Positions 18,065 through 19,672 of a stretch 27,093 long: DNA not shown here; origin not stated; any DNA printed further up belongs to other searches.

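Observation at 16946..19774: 942-aa pseudokinase-like domain embedded in a polytopic membrane protein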

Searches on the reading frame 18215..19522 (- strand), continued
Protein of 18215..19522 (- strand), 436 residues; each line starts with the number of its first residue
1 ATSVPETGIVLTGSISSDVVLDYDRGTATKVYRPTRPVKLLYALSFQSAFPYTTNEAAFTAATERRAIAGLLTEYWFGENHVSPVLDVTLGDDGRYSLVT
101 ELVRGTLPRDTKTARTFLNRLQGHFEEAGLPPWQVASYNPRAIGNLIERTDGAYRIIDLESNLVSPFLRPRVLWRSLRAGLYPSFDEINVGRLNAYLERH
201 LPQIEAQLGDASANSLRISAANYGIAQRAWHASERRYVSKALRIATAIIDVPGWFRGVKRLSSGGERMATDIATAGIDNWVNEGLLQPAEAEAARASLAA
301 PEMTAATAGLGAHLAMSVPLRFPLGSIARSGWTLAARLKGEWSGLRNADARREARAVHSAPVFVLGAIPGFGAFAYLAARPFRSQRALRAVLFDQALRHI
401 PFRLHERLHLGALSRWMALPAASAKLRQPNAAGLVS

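Call 47: search_protein_families(library=pfam, proteins=[P0209, P0229, P0241, P0245, P0243, P0247, P0111, P0116, P0173, P0151], max_evalue=0.01)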
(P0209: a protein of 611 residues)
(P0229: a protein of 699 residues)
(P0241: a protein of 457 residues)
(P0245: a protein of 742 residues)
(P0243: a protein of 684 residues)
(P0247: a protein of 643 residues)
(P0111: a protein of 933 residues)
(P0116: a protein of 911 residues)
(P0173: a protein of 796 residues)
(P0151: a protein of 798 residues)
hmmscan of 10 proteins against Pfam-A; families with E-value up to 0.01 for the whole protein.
P0209 (611 aa): 0 families

P0229 (699 aa): 1 family
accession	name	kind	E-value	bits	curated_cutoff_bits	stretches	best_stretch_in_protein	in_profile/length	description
PF09925.14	DUF2157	-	0.003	17.7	32.4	0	473-598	2-127/146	Predicted membrane protein (DUF2157)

P0241 (457 aa): 0 families

P0245 (742 aa): 0 families

P0243 (684 aa): 1 family
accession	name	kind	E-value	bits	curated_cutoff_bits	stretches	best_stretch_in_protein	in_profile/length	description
PF01569.27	PAP2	-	0.0019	18.4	27.2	1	121-223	19-126/130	PAP2 superfamily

P0247 (643 aa): 1 family
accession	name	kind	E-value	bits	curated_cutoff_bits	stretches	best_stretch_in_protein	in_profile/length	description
PF01569.27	PAP2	-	3.8e-08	33.6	27.2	1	149-254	16-126/130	PAP2 superfamily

P0111 (933 aa): 0 families

P0116 (911 aa): 1 family
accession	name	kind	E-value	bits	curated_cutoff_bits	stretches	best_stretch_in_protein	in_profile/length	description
PF01569.27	PAP2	-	3.5e-15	56.4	27.2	1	771-878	13-125/130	PAP2 superfamily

P0173 (796 aa): 1 family
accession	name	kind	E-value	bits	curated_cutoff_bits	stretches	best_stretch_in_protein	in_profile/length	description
PF03176.21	MMPL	-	4.2e-35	121.7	20.5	1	98-339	81-310/333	MMPL family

P0151 (798 aa): 2 families
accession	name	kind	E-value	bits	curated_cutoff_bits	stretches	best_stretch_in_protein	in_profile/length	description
PF01569.27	PAP2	-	4.1e-18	65.8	27.2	1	128-247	7-127/130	PAP2 superfamily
PF14378.12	PAP2_3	-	0.0044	17.3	27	1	161-238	118-188/190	PAP2 superfamily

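Call 49: find_encoding_contigs(protein=P0229, flank=8000, max_places=2)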
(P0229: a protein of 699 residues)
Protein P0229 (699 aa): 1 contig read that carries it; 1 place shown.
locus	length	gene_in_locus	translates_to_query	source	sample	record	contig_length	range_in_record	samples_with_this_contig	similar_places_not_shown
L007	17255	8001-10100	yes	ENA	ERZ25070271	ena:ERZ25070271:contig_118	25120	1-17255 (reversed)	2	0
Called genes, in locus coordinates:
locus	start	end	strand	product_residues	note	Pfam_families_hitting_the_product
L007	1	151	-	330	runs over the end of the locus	PF25174:Beta-prop_THOC3, PF23381:Beta-prop_IFT122_1st, PF24805:EIF3I, PF25391:WD40_Gbeta, PF23414:Beta-prop_EML_2, PF24807:WD40_CDC20-Fz, PF25171:Beta-prop_WDR36-Utp21_1st, PF25173:Beta-prop_WDR3_1st, +31 more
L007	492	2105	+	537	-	PF01257:2Fe-2S_thioredx, PF01512:Complex1_51K, PF10531:SLBB, PF22461:SLBB_2 (weak), PF10589:NADH_4Fe-4S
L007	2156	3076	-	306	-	-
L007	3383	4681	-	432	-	PF13360:PQQ_2, PF25293:Beta-prop_EMC1_N (faint), PF13570:Beta-prop_ACSF4, PF01011:PQQ (faint), PF13360:PQQ_2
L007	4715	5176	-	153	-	PF12802:MarR_2, PF01047:MarR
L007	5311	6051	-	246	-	-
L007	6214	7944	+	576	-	-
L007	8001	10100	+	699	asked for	-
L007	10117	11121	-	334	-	PF00535:Glycos_transf_2, PF10111:Glyco_tranf_2_2, PF13641:Glyco_tranf_2_3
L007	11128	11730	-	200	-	-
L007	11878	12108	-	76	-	PF04966:OprB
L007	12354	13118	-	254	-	-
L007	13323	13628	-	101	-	-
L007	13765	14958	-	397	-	-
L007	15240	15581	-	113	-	-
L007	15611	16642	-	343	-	PF01979:Amidohydro_1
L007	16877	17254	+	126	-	?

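Call 50: find_encoding_contigs(protein=P0243, flank=6000, max_places=2)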
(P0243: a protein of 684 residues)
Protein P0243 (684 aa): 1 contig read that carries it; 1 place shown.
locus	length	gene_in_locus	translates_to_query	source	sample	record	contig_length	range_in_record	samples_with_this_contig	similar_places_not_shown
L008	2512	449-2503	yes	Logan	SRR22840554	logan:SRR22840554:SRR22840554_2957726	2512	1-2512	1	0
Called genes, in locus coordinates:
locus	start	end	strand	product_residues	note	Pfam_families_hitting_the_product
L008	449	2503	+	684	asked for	-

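Call 53: find_related_loci(query=A5, collection=genome_contigs, flank=6000)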
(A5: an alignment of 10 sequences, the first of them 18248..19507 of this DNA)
Query A5 (420 aa) in genome_contigs; peptide patterns used: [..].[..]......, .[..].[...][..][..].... (x = any residue, [..] = any of these).
29 stretches matched a pattern; 14 encode a relative of the query (tblastn E <= 1e-3); 14 distinct loci.
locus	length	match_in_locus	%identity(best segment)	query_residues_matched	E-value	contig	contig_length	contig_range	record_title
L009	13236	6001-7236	65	2-413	2e-175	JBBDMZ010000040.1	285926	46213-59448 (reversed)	MAG: Dehalococcoidia bacterium isolate LejiaB_67_17 Lejia_B_37_length_285926_cov_10, whole genome shotgun sequence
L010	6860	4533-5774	62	2-415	1e-168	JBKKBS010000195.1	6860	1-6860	MAG: Tepidiformaceae bacterium isolate swi_bin.37 k127_5548702, whole genome shotgun sequence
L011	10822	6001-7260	58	1-420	4e-155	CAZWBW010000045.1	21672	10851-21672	MAG TPA_asm: uncultured Anaerolineaceae bacterium isolate SRP268622_co1_222 genome assembly, contig: NODE_5103_length_21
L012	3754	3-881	75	125-417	7e-150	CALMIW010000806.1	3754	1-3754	MAG TPA_asm: uncultured Dehalococcoidia bacterium isolate SRR2107213_bin.4_CONCOCT_v1.1_MAG genome assembly, contig: ERZ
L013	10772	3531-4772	54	2-415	5e-143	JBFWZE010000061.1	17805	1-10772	MAG: Dehalococcoidia bacterium isolate CA_2019_TPBS_180 NODE_13952_length_17805_cov_14.086944_TPBS, whole genome shotgun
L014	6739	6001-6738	87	1-246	2e-140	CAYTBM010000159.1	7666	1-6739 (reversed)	MAG TPA_asm: uncultured Anaerolineaceae bacterium isolate binchicken_co197_498 genome assembly, contig: NODE_18758_lengt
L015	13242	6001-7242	57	2-416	2e-136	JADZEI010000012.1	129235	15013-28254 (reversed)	MAG: Dehalococcoidia bacterium isolate SJ813 c_000000268683, whole genome shotgun sequence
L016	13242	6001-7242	51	3-415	7e-129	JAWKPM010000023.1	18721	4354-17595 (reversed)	MAG: Dehalococcoidia bacterium isolate BC2.88 BC2.88.fa-23, whole genome shotgun sequence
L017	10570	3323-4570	49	3-417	2e-121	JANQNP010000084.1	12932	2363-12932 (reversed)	MAG: Dehalococcoidia bacterium isolate IP29b_bin.101 k99_1381076, whole genome shotgun sequence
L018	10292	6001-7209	44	5-405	4e-97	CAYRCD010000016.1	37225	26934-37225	MAG TPA_asm: uncultured Dehalococcoidia bacterium isolate SRP119689_co1_202 genome assembly, contig: NODE_1334_length_37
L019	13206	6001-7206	39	6-405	8e-86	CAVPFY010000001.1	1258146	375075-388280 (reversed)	MAG: uncultured Chloroflexia bacterium isolate MFD10007.bin.3.387 genome assembly, contig: contig_21026, whole genome sh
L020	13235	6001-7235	52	1-415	5e-98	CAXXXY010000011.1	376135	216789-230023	MAG: Dehalococcoidia bacterium isolate cba97045-4b49-4485-81c5-40af1a7d79bc genome assembly, contig: contig_11, whole ge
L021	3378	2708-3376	59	3-225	5e-77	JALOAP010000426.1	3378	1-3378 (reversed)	MAG: Dehalococcoidia bacterium isolate SO_2017_LW2 bin 30 scaffold_60343_c1_LW138R_2017, whole genome shotgun sequence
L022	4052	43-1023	45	88-409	9e-68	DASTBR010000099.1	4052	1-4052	MAG TPA_asm: Dehalococcoidia bacterium isolate SMAG_U771 k141_720575, whole genome shotgun sequence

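Call 71: search_protein_families(library=pfam, proteins=[L016:3892-5742:-, L017:1164-3032:-, L020:3395-5617:-, L007:6214-7944:+, L011:4645-6198:-], max_evalue=0.01)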
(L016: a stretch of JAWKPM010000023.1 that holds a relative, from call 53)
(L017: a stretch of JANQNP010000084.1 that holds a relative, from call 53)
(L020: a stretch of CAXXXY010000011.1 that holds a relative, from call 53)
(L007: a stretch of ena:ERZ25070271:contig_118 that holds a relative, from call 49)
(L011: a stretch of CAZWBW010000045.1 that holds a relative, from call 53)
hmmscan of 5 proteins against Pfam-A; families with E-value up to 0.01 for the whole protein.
L016:3892-5742:- (617 aa): 4 families
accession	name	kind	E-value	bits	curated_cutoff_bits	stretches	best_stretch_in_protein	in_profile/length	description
PF09423.15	PhoD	-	2.9e-18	66.5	27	1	357-542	59-278/343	PhoD-like phosphatase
PF24709.1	DUF7670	-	1.6e-07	32.1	29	1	74-172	14-113/118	Domain of unknown function (DUF7670)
PF16655.11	PhoD_N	-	6.3e-07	30.3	30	1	226-309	5-90/90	PhoD-like phosphatase, N-terminal domain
PF16656.11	Pur_ac_phosph_N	-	0.0026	18.7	30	1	226-303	8-87/93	Purple acid Phosphatase, N-terminal domain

L017:1164-3032:- (623 aa): 3 families
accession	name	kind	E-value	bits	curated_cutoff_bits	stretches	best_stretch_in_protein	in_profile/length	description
PF09423.15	PhoD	-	4.7e-21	75.7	27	1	325-542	1-272/343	PhoD-like phosphatase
PF24709.1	DUF7670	-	1.7e-05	25.6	29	1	78-178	12-113/118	Domain of unknown function (DUF7670)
PF16655.11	PhoD_N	-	5.3e-05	24.1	30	1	230-315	3-90/90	PhoD-like phosphatase, N-terminal domain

L020:3395-5617:- (741 aa): 3 families
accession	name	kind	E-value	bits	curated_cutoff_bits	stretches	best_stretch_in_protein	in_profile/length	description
PF09423.15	PhoD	-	4.8e-11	42.8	27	1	298-472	2-214/343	PhoD-like phosphatase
PF24709.1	DUF7670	-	2e-07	31.8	29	1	49-151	11-114/118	Domain of unknown function (DUF7670)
PF16655.11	PhoD_N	-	3.4e-06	28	30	1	205-279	6-84/90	PhoD-like phosphatase, N-terminal domain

L007:6214-7944:+ (576 aa): 2 families
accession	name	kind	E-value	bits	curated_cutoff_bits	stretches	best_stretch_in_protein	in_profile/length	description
PF12275.14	DUF3616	-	3.7e-05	23.7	20.6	1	414-449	165-200/327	Protein of unknown function (DUF3616)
PF13449.12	Phytase-like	-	0.006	17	27.6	0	409-511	60-180/284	Esterase-like activity of phytase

L011:4645-6198:- (518 aa): 0 families

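Call 81: search_solved_structures(query=A8, max_evalue=10, show_alignments=2)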
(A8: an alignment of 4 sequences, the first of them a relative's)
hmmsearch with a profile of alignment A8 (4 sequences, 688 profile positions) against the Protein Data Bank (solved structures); distinct sequences matched with E-value up to 10: 4.
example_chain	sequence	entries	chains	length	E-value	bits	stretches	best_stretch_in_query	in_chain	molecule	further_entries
10bl_A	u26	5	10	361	0.31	12.4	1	5-59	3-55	Putative rac serine-threonine kinase | Serine/threonine protein kinase, putative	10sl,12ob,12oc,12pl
10ju_A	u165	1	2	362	0.57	11.6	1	5-49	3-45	Serine/threonine-protein kinase, putative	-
38ll_A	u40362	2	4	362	0.58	11.6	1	5-49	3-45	Serine/threonine-protein kinase, putative | Serine/threonine-protein kinase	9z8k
3f8t_A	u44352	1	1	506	1.7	10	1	219-262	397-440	Predicted ATPase involved in replication control, Cdc46/Mcm family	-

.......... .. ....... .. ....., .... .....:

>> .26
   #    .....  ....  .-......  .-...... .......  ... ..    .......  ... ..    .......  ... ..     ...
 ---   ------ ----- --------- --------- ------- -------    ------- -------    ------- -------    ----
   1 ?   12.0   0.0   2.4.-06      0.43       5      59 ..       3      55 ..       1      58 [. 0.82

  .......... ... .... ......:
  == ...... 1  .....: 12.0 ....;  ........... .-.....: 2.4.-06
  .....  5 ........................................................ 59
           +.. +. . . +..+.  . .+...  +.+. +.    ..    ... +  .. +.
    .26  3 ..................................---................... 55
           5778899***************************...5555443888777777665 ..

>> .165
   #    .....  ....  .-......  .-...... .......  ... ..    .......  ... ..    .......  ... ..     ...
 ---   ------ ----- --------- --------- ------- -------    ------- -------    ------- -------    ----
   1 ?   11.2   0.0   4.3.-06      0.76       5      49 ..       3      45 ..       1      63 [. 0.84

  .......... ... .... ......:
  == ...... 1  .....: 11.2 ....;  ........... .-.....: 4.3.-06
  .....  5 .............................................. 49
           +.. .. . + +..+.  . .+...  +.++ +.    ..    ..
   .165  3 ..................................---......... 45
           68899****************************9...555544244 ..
